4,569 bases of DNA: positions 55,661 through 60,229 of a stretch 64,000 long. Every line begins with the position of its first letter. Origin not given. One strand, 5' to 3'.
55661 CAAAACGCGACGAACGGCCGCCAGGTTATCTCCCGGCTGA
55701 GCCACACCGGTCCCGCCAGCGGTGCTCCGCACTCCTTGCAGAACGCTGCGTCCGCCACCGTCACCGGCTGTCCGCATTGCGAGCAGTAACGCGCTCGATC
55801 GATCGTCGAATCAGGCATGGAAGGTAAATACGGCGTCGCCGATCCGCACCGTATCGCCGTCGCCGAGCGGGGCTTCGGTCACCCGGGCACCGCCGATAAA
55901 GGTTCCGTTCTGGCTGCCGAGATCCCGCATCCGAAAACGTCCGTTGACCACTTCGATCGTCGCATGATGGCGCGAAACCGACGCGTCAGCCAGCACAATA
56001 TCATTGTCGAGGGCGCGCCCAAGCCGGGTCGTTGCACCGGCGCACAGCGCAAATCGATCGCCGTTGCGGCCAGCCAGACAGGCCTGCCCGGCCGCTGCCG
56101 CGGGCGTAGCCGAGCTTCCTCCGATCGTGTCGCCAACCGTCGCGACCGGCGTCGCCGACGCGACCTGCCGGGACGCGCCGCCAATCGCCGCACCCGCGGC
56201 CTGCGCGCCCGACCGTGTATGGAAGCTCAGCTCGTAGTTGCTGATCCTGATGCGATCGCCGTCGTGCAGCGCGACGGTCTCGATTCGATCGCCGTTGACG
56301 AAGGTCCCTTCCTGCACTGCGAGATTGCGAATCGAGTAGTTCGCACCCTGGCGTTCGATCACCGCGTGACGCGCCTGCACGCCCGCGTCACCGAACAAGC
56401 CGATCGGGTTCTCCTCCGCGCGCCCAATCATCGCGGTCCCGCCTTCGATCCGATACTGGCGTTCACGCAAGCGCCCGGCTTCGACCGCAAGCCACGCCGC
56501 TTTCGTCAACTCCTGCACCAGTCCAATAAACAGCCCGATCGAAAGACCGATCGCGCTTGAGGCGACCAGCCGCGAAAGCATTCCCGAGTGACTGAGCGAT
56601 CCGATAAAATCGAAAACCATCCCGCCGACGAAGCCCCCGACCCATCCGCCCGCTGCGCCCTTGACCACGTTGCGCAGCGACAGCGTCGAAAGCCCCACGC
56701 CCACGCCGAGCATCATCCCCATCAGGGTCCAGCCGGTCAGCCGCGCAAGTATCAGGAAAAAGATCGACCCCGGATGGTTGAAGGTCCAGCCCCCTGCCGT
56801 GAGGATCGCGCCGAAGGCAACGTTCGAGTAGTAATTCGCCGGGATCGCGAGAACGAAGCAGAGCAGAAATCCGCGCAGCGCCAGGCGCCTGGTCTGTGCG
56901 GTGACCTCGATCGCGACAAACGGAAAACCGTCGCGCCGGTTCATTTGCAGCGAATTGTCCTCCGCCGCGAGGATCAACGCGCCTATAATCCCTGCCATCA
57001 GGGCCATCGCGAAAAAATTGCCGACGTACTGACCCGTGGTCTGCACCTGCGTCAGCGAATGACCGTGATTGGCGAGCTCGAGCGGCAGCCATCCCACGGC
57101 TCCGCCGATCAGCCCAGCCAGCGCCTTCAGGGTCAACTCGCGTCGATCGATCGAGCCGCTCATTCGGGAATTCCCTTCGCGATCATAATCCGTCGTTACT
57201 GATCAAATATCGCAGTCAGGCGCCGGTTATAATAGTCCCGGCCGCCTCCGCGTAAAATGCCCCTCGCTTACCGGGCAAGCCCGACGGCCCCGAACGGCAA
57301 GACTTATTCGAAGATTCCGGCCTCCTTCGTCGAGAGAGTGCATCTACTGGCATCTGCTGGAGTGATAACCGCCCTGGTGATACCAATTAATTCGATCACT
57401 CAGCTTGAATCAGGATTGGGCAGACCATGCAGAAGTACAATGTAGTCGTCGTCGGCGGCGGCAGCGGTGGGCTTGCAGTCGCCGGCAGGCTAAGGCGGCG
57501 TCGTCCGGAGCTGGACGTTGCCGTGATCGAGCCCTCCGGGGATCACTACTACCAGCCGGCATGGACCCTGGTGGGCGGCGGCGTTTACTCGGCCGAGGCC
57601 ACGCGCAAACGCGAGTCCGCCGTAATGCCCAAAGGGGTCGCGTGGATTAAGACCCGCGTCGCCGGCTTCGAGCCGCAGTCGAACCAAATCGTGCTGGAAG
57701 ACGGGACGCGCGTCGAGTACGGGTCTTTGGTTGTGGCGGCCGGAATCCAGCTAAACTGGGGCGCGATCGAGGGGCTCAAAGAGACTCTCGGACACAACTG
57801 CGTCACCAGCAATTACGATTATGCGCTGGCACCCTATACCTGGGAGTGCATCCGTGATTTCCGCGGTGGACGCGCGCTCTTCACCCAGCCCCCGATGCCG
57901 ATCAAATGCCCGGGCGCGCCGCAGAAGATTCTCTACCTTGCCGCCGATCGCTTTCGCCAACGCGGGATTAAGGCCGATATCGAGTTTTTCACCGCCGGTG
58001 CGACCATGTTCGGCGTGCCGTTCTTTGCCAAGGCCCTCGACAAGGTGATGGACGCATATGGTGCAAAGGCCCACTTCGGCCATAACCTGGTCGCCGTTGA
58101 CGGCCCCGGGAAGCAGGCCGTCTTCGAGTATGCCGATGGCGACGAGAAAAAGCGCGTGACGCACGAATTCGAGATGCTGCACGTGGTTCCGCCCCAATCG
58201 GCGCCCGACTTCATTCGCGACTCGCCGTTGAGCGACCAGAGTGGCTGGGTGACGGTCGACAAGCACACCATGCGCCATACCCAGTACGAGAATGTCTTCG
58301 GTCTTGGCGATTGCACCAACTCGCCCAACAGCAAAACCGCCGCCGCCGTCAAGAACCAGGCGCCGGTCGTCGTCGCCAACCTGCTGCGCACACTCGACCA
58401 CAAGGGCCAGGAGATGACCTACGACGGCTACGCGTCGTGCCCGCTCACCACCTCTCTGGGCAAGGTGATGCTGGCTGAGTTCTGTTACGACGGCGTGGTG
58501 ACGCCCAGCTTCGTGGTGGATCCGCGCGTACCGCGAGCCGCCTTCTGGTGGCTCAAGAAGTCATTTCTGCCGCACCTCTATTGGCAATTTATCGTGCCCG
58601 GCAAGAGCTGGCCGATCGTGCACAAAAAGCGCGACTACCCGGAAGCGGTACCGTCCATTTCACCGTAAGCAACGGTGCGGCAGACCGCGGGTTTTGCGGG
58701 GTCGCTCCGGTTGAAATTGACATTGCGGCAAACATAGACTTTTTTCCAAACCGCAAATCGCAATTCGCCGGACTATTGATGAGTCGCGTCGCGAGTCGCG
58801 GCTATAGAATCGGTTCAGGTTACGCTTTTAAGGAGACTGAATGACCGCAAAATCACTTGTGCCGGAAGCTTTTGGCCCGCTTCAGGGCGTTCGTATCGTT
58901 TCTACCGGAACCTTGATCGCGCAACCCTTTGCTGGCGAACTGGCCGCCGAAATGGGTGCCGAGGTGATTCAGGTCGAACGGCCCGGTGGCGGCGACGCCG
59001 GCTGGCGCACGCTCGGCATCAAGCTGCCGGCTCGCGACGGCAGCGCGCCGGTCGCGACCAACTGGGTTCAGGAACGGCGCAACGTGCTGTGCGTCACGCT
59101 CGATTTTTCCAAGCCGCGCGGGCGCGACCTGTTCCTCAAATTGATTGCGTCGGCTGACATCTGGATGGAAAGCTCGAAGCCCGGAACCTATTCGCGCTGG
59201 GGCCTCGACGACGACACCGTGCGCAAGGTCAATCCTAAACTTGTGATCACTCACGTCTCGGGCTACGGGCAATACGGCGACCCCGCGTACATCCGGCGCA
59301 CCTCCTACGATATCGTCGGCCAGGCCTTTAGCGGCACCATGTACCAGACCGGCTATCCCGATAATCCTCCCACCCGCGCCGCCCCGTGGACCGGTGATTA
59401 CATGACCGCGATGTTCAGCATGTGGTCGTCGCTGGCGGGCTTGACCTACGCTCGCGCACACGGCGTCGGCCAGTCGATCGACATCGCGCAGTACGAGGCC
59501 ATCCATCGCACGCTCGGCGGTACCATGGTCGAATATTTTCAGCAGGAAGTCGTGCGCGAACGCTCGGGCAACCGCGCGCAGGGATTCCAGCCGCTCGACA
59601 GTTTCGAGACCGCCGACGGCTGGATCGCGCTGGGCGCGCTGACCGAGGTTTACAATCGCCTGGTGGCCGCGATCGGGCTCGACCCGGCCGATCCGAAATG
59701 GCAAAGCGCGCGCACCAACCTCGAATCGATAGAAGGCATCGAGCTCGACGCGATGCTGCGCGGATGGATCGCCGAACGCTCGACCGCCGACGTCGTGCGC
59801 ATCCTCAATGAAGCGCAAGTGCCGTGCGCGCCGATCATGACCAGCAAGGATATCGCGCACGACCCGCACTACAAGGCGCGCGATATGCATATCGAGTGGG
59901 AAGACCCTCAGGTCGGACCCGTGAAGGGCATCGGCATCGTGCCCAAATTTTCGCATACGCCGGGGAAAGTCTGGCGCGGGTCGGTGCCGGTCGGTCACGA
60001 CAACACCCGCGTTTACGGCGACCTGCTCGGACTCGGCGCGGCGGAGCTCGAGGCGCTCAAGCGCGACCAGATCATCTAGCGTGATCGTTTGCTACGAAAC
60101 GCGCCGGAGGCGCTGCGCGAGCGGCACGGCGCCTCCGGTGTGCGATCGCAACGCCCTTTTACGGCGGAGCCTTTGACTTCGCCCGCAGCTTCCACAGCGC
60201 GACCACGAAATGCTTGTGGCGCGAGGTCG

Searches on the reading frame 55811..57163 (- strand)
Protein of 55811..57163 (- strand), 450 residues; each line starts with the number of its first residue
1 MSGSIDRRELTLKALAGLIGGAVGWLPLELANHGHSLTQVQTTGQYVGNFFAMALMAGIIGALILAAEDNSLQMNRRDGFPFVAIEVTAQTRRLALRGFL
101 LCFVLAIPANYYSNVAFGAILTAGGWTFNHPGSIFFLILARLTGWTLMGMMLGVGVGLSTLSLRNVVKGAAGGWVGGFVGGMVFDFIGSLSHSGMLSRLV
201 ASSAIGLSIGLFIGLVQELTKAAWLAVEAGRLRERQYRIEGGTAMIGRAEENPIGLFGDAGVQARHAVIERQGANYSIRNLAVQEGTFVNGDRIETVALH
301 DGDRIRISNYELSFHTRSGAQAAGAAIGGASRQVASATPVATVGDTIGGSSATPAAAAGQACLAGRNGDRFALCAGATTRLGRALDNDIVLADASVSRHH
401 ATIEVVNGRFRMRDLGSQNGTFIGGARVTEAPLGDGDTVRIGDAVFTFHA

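Call 58: search_protein_families(library=pfam, proteins=[window:55811-57163:-], max_evalue=0.00001)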
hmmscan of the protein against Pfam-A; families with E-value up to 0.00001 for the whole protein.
window:55811-57163:- (450 aa): 2 families
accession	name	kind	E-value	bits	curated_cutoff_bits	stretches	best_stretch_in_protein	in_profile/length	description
PF00498.31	FHA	-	2.5e-35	121.2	20.7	2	379-442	1-67/67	FHA domain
PF16697.10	Yop-YscD_cpl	-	2.6e-26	92.1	33.2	2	367-449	8-91/94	Inner membrane component of T3SS, cytoplasmic domain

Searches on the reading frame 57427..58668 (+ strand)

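Call 58: search_protein_families(library=pfam, proteins=[window:57427-58668:+], max_evalue=0.00001)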
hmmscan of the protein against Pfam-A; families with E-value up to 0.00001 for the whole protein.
window:57427-58668:+ (413 aa): 1 family
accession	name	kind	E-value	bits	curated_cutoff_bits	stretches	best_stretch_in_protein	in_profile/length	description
PF07992.20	Pyr_redox_2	-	6.6e-16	59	26.1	1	4-125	1-127/291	Pyridine nucleotide-disulphide oxidoreductase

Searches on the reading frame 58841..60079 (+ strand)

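Call 58: search_protein_families(library=pfam, proteins=[window:58841-60079:+], max_evalue=0.00001)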
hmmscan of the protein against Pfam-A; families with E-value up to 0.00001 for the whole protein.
window:58841-60079:+ (412 aa): 1 family
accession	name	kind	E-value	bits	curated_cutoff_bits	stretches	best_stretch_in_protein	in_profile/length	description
PF02515.22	CoA_transf_3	-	2.1e-98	330.2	23.3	1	14-387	1-365/366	CoA-transferase family III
